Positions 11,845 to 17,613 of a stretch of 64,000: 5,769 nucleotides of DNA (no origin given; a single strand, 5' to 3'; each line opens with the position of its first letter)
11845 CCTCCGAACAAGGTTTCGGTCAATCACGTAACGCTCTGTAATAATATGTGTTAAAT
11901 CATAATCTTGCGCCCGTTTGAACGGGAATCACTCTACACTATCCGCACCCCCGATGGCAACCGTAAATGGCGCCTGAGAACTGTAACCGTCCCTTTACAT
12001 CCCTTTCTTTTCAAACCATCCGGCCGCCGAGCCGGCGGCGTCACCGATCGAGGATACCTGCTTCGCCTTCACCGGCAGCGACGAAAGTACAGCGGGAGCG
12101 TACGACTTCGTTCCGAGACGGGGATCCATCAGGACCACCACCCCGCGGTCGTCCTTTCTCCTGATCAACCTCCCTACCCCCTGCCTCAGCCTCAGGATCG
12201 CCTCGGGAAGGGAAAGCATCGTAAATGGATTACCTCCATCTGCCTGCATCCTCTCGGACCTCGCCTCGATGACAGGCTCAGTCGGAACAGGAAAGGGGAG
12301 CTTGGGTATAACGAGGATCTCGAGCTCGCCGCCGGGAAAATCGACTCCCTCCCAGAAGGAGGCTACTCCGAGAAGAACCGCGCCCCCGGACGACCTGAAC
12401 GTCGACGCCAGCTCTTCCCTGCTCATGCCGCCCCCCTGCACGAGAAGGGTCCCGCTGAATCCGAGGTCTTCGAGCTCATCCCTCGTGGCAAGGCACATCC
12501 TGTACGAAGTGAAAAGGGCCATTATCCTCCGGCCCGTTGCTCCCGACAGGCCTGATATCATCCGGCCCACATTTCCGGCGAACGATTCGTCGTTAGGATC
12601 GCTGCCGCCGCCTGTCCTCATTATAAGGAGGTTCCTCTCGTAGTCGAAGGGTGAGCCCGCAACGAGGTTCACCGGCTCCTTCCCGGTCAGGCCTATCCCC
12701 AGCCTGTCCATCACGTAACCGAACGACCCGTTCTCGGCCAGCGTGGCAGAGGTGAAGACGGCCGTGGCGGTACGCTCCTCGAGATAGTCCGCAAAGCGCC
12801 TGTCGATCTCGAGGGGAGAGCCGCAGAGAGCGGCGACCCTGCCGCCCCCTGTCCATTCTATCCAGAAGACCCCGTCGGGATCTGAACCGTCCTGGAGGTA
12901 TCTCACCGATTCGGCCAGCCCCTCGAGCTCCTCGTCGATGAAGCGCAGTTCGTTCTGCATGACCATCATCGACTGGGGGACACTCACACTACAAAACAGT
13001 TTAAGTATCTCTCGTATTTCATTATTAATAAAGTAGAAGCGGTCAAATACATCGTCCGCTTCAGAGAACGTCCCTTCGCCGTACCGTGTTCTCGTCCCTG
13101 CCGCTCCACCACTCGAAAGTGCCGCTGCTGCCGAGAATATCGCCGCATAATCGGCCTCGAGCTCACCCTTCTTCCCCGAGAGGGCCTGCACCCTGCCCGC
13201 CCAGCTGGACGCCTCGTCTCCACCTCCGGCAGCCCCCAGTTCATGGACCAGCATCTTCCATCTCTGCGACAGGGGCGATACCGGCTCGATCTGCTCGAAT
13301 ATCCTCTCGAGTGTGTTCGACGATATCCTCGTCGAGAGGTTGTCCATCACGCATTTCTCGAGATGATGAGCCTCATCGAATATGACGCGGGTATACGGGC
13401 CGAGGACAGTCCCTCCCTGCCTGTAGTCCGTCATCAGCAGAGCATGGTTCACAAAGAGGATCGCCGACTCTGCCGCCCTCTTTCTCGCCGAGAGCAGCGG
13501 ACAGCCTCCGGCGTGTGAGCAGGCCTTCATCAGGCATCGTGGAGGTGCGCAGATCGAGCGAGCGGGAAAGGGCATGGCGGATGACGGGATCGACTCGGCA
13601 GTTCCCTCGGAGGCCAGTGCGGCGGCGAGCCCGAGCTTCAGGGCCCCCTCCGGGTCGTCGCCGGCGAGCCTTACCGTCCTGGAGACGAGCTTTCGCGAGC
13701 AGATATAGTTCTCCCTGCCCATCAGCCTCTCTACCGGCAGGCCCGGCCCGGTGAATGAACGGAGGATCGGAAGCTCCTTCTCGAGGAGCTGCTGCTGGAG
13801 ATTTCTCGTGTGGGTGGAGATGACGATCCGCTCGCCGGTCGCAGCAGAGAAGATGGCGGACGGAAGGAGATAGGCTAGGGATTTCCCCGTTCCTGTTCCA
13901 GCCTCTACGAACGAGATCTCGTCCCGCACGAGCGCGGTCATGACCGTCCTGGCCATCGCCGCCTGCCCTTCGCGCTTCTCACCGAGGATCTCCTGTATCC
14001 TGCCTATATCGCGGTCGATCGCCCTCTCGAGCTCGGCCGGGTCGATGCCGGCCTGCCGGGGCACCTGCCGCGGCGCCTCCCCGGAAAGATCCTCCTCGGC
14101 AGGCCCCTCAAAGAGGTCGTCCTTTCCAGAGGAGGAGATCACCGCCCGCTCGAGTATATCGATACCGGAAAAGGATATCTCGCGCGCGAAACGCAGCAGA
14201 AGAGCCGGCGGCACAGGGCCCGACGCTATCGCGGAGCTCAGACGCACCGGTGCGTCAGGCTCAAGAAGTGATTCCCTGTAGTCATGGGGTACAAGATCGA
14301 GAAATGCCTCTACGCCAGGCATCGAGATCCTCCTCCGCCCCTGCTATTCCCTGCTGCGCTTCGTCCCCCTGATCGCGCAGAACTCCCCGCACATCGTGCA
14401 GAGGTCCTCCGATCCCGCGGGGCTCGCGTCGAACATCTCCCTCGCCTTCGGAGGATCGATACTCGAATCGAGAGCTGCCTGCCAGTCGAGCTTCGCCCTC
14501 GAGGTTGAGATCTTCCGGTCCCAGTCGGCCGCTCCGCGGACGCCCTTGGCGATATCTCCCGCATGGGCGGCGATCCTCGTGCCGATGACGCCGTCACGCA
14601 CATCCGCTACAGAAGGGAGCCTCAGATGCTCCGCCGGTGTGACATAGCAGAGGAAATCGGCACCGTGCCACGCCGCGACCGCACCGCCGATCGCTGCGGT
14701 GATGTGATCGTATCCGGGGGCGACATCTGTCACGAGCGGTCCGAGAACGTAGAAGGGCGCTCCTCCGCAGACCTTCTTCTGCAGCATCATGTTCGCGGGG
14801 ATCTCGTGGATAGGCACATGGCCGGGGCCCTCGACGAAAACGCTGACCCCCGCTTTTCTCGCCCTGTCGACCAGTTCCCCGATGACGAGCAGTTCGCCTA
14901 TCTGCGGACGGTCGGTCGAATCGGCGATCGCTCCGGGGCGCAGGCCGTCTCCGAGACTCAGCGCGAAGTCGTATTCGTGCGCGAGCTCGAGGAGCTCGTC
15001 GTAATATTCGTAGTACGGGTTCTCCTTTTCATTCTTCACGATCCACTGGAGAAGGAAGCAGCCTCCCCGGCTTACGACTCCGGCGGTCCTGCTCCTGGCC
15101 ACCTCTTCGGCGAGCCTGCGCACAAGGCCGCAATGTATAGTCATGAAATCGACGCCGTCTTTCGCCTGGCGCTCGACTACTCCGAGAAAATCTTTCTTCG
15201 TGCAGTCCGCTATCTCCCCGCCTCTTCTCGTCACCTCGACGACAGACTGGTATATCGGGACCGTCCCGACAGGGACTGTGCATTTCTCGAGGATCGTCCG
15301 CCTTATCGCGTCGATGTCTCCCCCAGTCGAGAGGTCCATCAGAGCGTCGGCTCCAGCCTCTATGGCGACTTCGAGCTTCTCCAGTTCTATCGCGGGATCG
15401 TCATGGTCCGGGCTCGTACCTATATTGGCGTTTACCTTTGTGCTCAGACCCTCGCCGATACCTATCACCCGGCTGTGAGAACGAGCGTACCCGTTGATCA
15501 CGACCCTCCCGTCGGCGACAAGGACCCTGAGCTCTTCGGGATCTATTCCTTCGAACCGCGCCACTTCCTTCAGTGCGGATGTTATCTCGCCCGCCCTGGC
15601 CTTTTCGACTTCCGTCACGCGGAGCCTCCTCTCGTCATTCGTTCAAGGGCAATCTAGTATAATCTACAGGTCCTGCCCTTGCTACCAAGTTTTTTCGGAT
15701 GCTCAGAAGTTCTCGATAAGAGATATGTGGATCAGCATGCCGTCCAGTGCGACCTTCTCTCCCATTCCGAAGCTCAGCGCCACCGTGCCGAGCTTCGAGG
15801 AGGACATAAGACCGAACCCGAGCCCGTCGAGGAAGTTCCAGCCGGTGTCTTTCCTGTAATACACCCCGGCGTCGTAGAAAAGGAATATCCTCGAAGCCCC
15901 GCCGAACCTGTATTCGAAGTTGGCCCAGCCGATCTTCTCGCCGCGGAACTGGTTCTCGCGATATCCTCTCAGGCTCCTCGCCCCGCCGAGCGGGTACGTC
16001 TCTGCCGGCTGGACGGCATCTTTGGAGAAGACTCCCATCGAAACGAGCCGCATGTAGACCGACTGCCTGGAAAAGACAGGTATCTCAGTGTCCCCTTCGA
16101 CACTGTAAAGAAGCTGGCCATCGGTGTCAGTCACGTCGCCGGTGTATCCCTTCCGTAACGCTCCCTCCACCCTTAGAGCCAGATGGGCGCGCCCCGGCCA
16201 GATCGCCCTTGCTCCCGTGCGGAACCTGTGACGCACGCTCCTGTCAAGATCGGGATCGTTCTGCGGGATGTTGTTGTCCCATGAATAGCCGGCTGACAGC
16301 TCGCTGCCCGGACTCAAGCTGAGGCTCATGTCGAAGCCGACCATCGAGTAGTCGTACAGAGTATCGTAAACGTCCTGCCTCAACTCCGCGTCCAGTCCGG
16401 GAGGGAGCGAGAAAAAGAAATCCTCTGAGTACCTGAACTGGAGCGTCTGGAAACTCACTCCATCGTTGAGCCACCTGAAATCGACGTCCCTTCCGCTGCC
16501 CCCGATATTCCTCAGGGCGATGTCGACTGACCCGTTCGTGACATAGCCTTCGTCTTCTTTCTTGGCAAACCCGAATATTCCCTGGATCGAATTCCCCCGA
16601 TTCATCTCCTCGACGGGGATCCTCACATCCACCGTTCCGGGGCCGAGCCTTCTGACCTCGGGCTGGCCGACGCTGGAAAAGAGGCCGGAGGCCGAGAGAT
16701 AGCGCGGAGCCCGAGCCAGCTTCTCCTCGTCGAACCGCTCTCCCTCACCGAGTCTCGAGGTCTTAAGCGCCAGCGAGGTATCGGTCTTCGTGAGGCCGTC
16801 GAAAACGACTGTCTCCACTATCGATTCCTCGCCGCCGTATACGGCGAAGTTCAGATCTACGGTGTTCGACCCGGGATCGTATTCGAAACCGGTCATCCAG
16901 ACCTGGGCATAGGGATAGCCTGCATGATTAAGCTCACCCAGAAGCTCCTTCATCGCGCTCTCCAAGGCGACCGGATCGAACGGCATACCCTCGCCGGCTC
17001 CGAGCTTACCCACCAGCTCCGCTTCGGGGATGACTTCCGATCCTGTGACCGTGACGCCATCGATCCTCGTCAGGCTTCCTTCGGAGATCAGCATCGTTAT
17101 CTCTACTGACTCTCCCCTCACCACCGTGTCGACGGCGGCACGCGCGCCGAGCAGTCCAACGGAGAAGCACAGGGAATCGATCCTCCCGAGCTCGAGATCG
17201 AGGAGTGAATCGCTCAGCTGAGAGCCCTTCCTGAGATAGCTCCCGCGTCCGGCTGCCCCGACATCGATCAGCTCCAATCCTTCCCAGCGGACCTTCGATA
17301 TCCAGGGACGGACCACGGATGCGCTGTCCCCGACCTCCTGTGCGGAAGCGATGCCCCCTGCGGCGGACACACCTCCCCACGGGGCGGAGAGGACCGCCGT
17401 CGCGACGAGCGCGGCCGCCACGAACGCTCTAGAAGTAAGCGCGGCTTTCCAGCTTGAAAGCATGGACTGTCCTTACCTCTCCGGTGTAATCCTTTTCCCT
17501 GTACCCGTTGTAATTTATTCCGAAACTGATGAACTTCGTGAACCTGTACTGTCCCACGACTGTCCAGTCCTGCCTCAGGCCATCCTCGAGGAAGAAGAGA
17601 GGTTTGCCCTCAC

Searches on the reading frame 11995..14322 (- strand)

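Call 31: search_protein_families(library=pfam, proteins=[window:11995-14322:-], max_evalue=0.00001)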
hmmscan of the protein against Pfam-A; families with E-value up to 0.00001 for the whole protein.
window:11995-14322:- (775 aa): 3 families
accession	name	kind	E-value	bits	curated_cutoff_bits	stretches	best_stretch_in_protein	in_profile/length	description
PF13307.12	Helicase_C_2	-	5.2e-41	141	25.3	1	595-750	7-168/170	Helicase C-terminal domain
PF00270.35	DEAD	-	2.8e-08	34.1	26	0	126-182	6-64/167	DEAD/DEAH box helicase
PF06733.21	DEAD_2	-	7.9e-06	26.1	21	0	264-338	96-172/172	DEAD_2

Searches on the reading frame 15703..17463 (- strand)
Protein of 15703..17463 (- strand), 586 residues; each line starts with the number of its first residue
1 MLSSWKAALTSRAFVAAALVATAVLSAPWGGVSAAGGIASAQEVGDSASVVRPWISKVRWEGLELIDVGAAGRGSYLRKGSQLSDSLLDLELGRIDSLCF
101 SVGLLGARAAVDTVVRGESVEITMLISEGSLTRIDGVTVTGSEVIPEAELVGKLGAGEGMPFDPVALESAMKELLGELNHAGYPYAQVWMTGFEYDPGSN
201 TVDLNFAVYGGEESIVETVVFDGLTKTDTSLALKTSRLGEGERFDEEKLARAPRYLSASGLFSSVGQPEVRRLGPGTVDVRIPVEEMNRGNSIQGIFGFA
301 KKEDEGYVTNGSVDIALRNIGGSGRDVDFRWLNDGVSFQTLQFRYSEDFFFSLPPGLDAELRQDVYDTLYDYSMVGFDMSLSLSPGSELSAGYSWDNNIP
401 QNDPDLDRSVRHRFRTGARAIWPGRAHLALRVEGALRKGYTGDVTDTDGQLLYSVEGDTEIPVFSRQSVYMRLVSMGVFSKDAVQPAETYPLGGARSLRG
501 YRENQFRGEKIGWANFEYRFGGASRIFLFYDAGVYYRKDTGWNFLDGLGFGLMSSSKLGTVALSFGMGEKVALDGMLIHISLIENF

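Call 31: search_protein_families(library=pfam, proteins=[window:15703-17463:-], max_evalue=0.00001)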
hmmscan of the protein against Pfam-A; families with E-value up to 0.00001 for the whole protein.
window:15703-17463:- (586 aa): 1 family
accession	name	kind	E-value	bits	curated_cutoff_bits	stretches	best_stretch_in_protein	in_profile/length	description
PF07244.20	POTRA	-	1.7e-16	61.1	21.3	1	133-208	2-76/79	Surface antigen variable number repeat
